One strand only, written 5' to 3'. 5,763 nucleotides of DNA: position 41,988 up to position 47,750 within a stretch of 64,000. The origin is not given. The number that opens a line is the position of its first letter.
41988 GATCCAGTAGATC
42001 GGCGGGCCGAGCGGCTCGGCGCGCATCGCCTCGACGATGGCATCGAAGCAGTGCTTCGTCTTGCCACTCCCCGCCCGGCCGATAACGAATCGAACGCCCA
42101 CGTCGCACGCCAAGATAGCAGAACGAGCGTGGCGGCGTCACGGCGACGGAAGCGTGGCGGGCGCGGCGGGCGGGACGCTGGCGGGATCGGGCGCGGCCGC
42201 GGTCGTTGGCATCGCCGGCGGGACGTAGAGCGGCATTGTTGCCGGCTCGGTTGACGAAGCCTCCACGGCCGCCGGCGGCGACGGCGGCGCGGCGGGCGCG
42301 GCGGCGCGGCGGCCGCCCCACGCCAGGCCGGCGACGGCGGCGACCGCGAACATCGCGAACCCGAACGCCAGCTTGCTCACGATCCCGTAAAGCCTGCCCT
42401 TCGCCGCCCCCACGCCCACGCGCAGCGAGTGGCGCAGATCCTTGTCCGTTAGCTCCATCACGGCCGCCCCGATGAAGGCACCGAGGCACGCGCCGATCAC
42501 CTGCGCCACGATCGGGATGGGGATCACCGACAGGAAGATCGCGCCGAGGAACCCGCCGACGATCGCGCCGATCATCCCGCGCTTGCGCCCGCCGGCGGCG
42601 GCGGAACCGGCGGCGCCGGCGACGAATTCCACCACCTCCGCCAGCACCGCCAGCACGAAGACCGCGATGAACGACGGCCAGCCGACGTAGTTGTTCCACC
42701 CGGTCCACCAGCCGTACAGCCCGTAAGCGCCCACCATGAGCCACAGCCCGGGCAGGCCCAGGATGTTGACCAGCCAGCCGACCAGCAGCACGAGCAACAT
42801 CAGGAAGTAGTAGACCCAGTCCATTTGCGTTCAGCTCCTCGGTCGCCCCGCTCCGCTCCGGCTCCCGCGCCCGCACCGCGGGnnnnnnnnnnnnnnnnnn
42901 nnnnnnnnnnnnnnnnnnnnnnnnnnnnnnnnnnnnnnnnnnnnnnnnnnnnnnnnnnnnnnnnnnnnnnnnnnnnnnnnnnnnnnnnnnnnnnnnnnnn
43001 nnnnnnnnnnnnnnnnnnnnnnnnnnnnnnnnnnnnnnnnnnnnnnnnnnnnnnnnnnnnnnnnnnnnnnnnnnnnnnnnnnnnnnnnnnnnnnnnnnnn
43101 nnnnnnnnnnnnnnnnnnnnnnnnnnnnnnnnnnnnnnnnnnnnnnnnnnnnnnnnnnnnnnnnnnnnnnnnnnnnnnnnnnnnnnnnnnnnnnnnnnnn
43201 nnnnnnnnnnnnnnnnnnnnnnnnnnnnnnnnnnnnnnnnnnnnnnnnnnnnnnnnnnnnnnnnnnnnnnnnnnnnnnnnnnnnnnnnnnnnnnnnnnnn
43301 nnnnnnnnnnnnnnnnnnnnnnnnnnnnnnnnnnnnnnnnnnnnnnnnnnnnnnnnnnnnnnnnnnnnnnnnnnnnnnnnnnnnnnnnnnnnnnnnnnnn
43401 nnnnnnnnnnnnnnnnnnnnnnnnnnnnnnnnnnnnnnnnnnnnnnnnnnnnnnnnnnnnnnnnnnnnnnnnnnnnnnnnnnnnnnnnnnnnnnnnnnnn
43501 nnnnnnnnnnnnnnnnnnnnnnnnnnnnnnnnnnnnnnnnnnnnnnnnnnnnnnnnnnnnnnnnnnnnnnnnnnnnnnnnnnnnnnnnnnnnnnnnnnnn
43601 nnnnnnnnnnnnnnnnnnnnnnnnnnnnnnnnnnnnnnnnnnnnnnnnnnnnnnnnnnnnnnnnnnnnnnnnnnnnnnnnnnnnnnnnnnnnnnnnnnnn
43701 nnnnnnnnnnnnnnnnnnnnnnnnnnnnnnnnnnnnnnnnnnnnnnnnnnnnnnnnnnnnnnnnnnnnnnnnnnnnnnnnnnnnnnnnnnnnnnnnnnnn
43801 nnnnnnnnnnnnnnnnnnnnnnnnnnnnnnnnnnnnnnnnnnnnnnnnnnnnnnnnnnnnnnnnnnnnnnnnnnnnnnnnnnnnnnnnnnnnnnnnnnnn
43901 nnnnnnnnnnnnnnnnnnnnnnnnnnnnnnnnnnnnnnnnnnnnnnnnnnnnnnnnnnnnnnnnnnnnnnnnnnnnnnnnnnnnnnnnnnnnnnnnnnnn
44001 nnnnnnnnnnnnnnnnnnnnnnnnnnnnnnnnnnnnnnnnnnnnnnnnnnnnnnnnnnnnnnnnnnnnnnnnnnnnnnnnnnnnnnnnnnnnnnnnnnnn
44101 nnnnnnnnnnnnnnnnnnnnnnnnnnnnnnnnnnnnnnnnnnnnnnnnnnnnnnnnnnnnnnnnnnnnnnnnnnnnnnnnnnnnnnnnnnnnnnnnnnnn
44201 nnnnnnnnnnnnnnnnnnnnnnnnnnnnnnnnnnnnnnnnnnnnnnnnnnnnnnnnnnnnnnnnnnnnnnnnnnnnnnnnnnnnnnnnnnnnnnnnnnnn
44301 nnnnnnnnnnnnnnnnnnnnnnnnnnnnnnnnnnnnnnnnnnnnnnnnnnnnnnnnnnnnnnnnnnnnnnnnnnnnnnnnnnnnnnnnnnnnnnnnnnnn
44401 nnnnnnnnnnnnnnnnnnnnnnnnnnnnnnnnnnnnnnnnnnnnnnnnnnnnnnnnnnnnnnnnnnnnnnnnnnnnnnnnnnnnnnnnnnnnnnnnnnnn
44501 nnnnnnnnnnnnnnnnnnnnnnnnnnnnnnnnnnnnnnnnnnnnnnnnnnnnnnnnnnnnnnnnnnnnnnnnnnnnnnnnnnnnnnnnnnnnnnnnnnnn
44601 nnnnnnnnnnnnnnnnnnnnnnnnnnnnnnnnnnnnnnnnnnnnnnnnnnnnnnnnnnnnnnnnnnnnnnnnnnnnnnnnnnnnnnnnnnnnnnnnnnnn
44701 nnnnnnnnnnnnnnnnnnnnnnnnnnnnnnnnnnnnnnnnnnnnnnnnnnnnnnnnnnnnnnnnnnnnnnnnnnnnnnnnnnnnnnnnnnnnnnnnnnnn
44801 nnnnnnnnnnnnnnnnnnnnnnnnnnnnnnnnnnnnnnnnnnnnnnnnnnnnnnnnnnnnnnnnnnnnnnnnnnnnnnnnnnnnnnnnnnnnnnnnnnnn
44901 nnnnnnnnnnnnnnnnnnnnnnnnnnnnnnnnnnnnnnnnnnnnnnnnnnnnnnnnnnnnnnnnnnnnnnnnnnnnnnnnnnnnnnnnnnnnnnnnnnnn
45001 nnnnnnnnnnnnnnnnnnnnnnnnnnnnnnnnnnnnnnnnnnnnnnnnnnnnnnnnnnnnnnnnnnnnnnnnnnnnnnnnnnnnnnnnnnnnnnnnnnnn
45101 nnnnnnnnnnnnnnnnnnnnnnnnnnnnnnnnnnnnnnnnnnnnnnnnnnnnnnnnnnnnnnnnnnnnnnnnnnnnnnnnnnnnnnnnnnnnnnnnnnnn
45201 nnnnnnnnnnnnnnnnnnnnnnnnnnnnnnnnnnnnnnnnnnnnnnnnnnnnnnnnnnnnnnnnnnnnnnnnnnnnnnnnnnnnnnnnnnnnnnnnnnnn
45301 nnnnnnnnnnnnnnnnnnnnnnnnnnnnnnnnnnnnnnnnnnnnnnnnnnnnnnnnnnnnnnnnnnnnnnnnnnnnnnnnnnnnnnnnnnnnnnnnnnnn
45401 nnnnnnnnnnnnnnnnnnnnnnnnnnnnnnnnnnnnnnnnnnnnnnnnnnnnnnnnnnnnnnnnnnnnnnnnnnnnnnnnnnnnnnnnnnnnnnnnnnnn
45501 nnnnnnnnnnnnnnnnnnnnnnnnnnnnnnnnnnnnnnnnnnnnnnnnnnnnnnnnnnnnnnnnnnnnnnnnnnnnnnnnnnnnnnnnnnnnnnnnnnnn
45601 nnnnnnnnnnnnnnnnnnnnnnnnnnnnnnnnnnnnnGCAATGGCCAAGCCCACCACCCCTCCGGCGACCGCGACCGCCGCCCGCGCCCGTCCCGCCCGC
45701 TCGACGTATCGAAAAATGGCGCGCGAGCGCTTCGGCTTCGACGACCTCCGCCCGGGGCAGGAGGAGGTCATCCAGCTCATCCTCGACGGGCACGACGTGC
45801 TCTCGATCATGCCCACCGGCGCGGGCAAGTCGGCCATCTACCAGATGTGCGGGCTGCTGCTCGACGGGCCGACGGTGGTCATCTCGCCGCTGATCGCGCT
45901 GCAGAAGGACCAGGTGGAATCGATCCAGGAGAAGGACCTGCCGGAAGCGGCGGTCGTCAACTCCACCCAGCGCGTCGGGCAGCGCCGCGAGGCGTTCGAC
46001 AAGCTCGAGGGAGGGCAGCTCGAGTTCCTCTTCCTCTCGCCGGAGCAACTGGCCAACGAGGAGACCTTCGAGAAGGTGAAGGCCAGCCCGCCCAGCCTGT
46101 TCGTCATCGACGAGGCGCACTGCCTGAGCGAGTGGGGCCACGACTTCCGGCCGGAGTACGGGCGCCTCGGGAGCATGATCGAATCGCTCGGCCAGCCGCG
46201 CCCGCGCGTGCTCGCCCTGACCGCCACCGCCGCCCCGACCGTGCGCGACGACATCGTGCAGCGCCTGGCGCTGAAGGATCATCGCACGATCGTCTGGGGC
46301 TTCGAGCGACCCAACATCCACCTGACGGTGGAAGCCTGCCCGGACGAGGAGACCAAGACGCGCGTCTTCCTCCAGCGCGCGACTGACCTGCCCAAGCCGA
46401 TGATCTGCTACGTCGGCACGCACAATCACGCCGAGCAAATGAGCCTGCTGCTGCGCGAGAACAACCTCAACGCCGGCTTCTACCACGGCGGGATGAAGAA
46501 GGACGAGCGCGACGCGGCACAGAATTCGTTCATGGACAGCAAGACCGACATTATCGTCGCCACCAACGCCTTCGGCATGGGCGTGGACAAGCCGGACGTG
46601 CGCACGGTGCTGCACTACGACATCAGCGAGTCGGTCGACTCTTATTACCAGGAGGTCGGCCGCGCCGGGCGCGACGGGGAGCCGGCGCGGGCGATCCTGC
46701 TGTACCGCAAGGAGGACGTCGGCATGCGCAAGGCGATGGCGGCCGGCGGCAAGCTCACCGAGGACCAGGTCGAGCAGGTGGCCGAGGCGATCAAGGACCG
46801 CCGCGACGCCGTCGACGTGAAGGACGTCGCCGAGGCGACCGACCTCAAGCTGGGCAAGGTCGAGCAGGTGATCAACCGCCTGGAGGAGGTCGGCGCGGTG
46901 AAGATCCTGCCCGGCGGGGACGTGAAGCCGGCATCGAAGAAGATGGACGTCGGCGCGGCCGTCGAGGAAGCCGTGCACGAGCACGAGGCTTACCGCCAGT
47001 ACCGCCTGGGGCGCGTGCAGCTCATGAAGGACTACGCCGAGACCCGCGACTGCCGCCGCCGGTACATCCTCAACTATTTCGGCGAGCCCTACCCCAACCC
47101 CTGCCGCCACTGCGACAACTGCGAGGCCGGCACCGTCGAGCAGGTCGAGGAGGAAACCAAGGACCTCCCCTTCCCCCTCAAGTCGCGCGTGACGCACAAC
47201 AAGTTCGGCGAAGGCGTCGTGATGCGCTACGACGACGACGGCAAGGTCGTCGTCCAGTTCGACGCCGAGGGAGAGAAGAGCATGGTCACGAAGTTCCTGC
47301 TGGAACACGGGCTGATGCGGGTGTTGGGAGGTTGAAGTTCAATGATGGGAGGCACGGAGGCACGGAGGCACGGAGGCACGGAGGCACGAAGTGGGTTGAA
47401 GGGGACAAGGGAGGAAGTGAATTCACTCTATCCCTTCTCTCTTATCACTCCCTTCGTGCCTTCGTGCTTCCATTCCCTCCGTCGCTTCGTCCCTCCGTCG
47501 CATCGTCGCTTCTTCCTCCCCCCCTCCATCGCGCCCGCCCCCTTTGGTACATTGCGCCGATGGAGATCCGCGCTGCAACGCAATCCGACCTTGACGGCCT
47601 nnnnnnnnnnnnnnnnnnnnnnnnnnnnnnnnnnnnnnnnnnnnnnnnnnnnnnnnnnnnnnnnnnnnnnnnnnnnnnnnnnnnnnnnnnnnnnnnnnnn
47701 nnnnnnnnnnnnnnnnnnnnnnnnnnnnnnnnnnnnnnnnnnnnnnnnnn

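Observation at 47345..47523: Intergenic master-like copy: (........)x5 arm, GAATTC core, nine-unit complementary arm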

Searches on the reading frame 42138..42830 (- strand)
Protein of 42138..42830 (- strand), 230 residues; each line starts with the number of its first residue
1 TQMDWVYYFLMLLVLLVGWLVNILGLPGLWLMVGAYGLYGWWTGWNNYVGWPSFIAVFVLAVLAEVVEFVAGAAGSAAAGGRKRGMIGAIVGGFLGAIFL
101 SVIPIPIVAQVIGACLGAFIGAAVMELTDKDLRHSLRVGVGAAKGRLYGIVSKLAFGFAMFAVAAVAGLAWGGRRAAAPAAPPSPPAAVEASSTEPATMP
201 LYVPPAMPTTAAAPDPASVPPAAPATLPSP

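Call 93: search_protein_families(library=pfam, proteins=[window:42138-42830:-], max_evalue=0.00001)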
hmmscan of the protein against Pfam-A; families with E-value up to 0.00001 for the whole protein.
window:42138-42830:- (230 aa): 1 family
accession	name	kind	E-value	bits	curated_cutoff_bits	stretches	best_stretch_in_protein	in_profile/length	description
PF04306.18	DUF456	-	1.9e-26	93.4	29.4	1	25-166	4-137/139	Protein of unknown function (DUF456)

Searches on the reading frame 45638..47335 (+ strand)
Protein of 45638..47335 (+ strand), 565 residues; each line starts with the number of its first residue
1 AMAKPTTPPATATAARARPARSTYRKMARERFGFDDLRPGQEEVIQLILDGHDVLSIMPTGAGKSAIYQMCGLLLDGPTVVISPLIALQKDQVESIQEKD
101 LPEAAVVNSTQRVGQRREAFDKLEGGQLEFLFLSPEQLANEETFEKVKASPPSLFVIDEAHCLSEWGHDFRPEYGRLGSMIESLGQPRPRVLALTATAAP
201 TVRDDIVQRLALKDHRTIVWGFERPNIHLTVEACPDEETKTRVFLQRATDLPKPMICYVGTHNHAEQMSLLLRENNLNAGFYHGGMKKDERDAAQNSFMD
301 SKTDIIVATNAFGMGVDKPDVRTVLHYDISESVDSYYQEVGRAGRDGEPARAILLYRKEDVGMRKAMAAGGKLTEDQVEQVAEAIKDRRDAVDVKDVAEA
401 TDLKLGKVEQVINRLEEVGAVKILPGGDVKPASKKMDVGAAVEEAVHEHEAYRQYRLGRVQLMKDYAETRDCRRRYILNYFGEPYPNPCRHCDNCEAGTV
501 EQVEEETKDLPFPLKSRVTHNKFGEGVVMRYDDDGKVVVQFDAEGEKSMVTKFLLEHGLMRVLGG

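Call 16: search_protein_families(library=pfam, proteins=[window:45638-47335:+])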
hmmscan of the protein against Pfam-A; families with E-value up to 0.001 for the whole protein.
window:45638-47335:+ (565 aa): 4 families
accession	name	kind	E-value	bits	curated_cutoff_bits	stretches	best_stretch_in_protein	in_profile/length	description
PF00270.35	DEAD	-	1.7e-24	86.9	26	1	38-203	1-165/167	DEAD/DEAH box helicase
PF00271.37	Helicase_C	-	3.4e-23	82.4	23.5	1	252-347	15-110/110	Helicase conserved C-terminal domain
PF16124.10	RecQ_Zn_bind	-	9.2e-15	55.6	25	1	447-496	15-66/66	RecQ zinc-binding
PF04851.21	ResIII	-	5.9e-06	26.7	22.5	1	37-197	4-161/164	Type III restriction enzyme, res subunit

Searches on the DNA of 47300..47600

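Call 27: search_rna_families(source=window, start=47300, end=47600, threshold=evalue, max_evalue=10)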
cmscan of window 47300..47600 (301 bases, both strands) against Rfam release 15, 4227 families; matches with E-value up to 10: 38.
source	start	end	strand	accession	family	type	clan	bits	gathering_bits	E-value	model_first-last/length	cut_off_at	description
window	47348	47496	+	RF04159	MIR1437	Gene; miRNA;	-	46.4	168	5.1e-07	1-192/192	no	MIR1437 microRNA precursor family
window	47324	47521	+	RF04119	MIR1858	Gene; miRNA;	-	41.7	137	5.1e-06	1-197/197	no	MIR1858 microRNA precursor family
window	47326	47521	-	RF04119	MIR1858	Gene; miRNA;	-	35.7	137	0.00011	1-197/197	no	MIR1858 microRNA precursor family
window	47348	47496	-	RF04159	MIR1437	Gene; miRNA;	-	35.7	168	0.00012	1-192/192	no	MIR1437 microRNA precursor family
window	47364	47480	+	RF03792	MIR6462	Gene; miRNA;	-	32.8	96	0.00032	1-119/119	no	MIR6462 microRNA precursor family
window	47363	47480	+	RF03433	mir-2576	Gene; miRNA;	-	29.1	83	0.0093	1-120/120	no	mir-2576 microRNA precursor family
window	47363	47481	+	RF04059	MIR5020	Gene; miRNA;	-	28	73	0.00086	1-109/109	no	MIR5020 microRNA precursor family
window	47363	47481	+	RF03964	mir-H1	Gene; miRNA;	-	27.7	97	0.011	1-85/85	no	mir-H1 microRNA precursor family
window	47334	47517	+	RF04203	MIR1144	Gene; miRNA;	-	27.5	90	0.0049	1-197/197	no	MIR1144 microRNA precursor family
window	47345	47500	+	RF01911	MIR2118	Gene; miRNA;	-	27.4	85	0.0017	1-170/170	no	MIR2118 microRNA precursor family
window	47367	47476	-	RF03792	MIR6462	Gene; miRNA;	-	26.3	96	0.011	1-119/119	no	MIR6462 microRNA precursor family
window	47361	47483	-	RF04059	MIR5020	Gene; miRNA;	-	25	73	0.0057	1-109/109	no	MIR5020 microRNA precursor family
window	47364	47479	-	RF03964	mir-H1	Gene; miRNA;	-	24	97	0.078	1-85/85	no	mir-H1 microRNA precursor family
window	47355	47488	-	RF04203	MIR1144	Gene; miRNA;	-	22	90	0.069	1-197/197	no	MIR1144 microRNA precursor family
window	47368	47459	+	RF02018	mir-1207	Gene; miRNA;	-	20.3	90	0.17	1-87/87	no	mir-1207 microRNA precursor family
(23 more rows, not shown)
